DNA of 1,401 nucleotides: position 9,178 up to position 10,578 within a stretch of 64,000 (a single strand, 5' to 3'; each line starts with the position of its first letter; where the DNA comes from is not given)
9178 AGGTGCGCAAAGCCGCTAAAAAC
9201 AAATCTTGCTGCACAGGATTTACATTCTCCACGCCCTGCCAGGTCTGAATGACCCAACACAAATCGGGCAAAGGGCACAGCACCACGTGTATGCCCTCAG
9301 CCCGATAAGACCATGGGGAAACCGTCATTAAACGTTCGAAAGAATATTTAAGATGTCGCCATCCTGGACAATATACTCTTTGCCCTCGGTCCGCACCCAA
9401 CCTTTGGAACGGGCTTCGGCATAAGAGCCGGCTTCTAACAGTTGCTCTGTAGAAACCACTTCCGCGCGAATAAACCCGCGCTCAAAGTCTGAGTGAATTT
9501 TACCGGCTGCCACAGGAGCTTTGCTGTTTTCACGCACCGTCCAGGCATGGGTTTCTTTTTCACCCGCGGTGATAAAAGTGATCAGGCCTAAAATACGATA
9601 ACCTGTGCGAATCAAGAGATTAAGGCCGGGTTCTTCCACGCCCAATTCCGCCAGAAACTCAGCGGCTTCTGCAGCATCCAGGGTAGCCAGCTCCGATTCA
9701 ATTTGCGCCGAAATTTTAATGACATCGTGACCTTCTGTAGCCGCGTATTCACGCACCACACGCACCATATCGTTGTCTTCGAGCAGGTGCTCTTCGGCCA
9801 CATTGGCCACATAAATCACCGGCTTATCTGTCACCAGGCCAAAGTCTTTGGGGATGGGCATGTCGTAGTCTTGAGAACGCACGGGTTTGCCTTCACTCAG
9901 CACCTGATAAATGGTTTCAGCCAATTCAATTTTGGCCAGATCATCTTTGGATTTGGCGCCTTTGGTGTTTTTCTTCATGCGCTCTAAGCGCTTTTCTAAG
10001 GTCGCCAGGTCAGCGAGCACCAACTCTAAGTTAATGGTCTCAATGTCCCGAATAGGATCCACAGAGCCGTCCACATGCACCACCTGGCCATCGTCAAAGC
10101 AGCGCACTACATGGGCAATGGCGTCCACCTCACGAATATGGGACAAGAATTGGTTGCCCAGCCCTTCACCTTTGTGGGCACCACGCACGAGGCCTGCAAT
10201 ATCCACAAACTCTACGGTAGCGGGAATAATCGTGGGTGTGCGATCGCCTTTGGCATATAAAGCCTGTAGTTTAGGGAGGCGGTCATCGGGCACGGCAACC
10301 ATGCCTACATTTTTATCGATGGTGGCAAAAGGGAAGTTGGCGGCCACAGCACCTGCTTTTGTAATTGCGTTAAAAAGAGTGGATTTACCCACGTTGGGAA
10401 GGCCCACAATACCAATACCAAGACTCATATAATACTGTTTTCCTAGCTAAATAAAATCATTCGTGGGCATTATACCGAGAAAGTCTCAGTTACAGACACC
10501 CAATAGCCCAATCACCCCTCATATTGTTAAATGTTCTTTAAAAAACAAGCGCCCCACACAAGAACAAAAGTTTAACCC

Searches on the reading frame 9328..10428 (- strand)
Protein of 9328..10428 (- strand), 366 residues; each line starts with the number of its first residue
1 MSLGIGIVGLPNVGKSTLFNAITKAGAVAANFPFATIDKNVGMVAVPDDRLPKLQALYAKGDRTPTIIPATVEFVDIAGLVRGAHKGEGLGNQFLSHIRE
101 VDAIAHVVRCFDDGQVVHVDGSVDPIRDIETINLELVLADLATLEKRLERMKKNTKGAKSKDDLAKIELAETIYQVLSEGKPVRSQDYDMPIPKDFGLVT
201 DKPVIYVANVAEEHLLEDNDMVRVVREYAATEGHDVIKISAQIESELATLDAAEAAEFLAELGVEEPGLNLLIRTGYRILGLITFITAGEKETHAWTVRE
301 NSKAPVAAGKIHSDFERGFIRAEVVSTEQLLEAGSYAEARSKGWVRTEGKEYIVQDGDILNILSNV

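Call 67: search_protein_families(library=pfam, proteins=[window:9328-10428:-], max_evalue=0.00001)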
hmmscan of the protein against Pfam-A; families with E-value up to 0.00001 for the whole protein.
window:9328-10428:- (366 aa): 3 families
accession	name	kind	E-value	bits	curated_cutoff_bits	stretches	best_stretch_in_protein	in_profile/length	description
PF06071.19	YchF-GTPase_C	-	1.2e-33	115.6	27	1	282-365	1-84/84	Protein of unknown function (DUF933)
PF01926.29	MMR_HSR1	-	1.5e-22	80.3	21.9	1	5-111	2-85/113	50S ribosome-binding GTPase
PF02421.24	FeoB_N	-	1.7e-08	34.6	27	1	5-46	3-44/156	Ferrous iron transport protein B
